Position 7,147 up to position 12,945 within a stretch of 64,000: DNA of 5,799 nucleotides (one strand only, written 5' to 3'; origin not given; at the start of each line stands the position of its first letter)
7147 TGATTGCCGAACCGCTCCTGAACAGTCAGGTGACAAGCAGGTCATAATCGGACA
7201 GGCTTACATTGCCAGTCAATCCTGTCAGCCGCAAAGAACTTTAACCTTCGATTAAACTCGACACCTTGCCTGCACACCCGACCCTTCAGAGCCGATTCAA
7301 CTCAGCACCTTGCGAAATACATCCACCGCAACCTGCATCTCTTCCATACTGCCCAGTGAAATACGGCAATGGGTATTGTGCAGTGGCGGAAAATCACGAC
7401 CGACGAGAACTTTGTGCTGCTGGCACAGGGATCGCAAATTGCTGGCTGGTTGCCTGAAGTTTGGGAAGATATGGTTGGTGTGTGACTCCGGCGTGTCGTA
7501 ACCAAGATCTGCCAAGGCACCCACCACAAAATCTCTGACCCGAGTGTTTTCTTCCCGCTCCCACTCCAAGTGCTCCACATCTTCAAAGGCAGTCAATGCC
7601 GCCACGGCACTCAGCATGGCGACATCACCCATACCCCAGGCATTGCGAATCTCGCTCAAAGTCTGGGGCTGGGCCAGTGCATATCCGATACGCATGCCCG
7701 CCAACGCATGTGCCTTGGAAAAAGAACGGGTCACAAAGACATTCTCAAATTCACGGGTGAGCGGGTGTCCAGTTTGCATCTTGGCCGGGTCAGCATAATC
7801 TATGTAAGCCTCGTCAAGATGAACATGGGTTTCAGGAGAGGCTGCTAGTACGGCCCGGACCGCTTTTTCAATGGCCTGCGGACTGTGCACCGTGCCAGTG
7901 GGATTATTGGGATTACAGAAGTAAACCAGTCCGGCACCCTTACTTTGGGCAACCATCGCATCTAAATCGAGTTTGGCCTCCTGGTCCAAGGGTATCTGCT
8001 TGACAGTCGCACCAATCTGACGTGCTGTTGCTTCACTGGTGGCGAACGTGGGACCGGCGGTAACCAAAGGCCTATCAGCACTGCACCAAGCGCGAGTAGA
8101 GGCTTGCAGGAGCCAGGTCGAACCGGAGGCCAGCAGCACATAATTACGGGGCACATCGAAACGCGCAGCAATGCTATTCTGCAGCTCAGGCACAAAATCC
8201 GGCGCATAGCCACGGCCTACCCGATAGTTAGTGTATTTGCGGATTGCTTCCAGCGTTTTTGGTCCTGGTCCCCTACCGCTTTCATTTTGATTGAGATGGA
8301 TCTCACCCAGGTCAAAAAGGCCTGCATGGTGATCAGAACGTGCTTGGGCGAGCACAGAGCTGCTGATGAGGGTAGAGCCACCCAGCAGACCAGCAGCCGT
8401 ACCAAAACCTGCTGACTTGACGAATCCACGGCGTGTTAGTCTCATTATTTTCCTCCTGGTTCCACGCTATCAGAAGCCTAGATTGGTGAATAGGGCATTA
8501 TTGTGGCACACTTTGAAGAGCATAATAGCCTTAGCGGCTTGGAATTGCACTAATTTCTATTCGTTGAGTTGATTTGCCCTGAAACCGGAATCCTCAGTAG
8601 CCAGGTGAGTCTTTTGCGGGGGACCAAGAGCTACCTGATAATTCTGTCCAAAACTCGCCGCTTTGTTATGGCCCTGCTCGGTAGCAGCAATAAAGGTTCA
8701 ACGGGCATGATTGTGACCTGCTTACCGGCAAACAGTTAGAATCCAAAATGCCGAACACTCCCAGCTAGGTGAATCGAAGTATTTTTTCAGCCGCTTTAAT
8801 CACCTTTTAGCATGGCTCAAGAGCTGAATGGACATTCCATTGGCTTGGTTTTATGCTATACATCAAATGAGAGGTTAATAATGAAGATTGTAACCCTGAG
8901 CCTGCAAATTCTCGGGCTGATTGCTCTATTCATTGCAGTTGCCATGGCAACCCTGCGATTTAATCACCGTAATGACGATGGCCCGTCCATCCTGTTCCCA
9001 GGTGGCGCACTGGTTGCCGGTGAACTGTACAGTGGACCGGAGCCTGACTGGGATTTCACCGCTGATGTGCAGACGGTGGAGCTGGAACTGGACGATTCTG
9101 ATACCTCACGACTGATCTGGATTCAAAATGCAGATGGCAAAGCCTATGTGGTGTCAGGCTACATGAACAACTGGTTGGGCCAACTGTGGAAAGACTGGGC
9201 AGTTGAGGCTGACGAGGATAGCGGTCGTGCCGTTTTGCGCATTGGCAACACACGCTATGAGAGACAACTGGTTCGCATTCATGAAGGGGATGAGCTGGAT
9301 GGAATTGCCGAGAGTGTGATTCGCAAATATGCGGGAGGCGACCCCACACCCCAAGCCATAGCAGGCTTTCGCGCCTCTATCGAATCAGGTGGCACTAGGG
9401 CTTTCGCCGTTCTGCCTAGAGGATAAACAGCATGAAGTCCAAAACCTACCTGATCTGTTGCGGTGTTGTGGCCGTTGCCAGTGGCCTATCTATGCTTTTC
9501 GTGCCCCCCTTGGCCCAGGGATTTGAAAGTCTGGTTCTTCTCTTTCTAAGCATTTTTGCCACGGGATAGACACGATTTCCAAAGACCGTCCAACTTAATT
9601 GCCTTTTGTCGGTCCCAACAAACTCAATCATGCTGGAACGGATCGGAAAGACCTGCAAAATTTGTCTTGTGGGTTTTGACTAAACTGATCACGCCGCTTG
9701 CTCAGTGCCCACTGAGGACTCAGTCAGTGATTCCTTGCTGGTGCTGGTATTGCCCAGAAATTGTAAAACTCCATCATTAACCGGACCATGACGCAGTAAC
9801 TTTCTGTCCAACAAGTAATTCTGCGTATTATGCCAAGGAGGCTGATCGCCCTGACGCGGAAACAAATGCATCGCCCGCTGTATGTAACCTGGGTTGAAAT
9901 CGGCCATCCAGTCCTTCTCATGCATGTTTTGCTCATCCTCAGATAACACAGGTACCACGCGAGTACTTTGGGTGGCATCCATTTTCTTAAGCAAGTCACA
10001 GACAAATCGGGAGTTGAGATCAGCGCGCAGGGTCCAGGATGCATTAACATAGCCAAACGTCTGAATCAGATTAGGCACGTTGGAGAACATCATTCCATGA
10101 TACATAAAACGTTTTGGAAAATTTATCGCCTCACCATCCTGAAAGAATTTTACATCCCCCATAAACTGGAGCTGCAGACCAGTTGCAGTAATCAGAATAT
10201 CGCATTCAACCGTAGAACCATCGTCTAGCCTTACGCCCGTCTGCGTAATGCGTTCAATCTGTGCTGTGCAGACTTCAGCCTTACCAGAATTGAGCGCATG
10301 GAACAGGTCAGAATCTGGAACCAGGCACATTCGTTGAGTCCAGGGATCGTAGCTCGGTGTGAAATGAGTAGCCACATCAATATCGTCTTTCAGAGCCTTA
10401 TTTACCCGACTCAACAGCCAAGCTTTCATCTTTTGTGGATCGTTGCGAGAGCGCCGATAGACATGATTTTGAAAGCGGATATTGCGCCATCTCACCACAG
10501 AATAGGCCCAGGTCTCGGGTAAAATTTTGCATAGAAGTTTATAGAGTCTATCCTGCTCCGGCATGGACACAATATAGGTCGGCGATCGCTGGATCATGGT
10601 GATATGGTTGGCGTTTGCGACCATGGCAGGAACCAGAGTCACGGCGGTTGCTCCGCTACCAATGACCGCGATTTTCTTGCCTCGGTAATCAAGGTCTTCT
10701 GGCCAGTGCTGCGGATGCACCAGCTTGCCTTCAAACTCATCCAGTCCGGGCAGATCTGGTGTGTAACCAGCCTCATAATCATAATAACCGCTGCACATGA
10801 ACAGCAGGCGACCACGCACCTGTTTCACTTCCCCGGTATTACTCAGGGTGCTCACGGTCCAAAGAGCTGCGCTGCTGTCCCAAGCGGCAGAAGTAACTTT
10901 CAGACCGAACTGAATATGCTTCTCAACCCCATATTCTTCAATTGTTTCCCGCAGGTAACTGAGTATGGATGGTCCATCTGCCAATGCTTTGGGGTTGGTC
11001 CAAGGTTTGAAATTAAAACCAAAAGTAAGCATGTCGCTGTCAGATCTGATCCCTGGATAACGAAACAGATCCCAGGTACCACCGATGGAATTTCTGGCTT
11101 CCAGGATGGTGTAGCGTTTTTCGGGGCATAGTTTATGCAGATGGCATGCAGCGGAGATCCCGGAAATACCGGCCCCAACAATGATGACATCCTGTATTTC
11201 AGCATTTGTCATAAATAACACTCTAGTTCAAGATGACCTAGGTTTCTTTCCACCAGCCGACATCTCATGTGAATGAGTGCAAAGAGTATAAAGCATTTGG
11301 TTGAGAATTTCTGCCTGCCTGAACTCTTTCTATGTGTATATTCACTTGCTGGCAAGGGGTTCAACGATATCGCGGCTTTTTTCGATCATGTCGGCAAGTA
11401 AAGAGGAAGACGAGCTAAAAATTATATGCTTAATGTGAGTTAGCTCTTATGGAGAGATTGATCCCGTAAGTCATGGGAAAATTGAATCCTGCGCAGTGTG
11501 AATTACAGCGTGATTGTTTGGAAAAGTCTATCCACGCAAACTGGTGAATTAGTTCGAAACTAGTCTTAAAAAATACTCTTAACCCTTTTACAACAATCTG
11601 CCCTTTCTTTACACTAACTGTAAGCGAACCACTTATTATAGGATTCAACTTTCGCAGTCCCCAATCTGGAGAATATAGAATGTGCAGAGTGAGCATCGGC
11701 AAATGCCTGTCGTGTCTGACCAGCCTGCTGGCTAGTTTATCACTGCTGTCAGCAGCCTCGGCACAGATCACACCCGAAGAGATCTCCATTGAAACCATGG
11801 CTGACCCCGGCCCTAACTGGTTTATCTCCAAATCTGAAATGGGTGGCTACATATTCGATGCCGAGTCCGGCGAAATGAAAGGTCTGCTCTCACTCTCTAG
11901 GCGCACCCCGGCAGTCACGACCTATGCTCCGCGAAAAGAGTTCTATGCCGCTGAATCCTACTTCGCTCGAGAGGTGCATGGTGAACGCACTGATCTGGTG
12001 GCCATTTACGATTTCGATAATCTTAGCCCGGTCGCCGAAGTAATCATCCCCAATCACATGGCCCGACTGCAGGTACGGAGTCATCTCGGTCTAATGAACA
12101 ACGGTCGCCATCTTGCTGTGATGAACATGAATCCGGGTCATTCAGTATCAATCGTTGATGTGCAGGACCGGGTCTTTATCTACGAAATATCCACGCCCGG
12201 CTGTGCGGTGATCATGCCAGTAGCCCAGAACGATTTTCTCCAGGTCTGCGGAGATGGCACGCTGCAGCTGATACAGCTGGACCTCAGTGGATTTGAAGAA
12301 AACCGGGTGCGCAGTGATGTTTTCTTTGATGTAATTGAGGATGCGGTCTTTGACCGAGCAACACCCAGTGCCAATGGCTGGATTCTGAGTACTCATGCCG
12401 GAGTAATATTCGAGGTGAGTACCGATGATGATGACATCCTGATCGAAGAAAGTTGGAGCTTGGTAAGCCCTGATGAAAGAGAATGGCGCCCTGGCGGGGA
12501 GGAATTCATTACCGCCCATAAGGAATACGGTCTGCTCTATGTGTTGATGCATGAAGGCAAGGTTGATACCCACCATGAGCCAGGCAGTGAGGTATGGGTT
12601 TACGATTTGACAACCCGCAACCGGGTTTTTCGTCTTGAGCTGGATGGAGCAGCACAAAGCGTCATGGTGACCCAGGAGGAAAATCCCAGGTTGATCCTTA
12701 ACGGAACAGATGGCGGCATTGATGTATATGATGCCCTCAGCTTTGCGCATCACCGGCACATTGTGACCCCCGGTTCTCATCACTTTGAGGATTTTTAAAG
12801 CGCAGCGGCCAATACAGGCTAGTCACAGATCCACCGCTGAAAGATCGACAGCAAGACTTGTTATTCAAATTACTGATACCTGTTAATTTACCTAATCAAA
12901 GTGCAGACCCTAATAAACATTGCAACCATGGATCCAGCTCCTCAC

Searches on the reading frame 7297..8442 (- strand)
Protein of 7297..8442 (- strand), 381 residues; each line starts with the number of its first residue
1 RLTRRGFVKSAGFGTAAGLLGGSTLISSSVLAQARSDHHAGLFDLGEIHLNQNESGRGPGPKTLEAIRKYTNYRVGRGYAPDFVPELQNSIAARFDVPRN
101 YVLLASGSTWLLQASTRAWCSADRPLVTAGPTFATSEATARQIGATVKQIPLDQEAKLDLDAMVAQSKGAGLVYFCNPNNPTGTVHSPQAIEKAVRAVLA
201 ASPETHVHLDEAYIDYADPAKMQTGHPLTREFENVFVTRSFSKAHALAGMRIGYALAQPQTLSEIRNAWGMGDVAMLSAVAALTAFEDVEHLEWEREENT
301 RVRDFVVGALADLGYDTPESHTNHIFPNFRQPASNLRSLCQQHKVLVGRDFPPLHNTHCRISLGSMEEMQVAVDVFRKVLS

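Call 80: search_protein_families(library=pfam, proteins=[window:7297-8442:-], max_evalue=0.00001)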
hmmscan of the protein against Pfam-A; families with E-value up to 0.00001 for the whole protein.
window:7297-8442:- (381 aa): 1 family
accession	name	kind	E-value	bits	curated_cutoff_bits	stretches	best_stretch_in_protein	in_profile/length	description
PF00155.27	Aminotran_1_2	-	9.6e-38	130.7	19.7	1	49-375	5-360/361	Aminotransferase class I and II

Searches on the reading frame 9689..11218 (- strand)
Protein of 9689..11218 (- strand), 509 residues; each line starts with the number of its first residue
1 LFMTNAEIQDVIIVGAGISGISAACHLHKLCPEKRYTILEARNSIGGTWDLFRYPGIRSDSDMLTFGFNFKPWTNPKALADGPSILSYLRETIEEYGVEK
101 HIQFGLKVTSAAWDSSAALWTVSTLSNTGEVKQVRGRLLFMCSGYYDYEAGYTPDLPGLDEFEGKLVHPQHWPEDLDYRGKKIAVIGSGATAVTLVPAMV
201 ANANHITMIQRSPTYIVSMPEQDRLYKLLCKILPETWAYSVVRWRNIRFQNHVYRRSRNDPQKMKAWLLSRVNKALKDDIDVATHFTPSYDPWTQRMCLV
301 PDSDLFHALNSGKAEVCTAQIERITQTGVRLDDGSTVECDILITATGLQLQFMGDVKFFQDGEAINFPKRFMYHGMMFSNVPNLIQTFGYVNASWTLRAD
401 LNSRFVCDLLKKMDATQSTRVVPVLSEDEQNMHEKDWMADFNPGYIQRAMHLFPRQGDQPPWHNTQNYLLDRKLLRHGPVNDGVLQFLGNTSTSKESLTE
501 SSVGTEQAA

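Call 80: search_protein_families(library=pfam, proteins=[window:9689-11218:-], max_evalue=0.00001)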
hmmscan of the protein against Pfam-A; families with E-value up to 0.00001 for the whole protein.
window:9689-11218:- (509 aa): 7 families
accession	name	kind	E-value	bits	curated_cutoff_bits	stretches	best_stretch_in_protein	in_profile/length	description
PF00743.25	FMO-like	-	1.2e-17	64.1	22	1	11-420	4-402/532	Flavin-binding monooxygenase-like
PF13738.12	Pyr_redox_3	-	1.9e-10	40.9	30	1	12-309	1-289/305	Pyridine nucleotide-disulphide oxidoreductase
PF13450.12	NAD_binding_8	-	4.4e-10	40.1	21.9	1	13-66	1-52/68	NAD(P)-binding Rossmann-like domain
PF07992.20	Pyr_redox_2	-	3.5e-09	36.9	26.1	1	10-216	2-178/291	Pyridine nucleotide-disulphide oxidoreductase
PF01266.30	DAO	-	1.5e-07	31.8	27.9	0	10-48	1-38/353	FAD dependent oxidoreductase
PF13434.12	Lys_Orn_oxgnase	-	2.5e-07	30.6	21.3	0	98-215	108-225/339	L-lysine 6-monooxygenase/L-ornithine 5-monooxygenase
PF01946.23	Thi4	-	3.2e-06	27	26.2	1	8-48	17-56/235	Thi4 family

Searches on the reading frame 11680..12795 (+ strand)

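Call 80: search_protein_families(library=pfam, proteins=[window:11680-12795:+], max_evalue=0.00001)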
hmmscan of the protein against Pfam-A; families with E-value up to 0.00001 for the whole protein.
window:11680-12795:+ (372 aa): 1 family
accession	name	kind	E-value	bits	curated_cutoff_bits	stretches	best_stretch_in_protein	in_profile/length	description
PF06433.17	Me-amine-dh_H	-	6.7e-30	104.6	21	1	57-354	20-322/343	Methylamine dehydrogenase heavy chain (MADH)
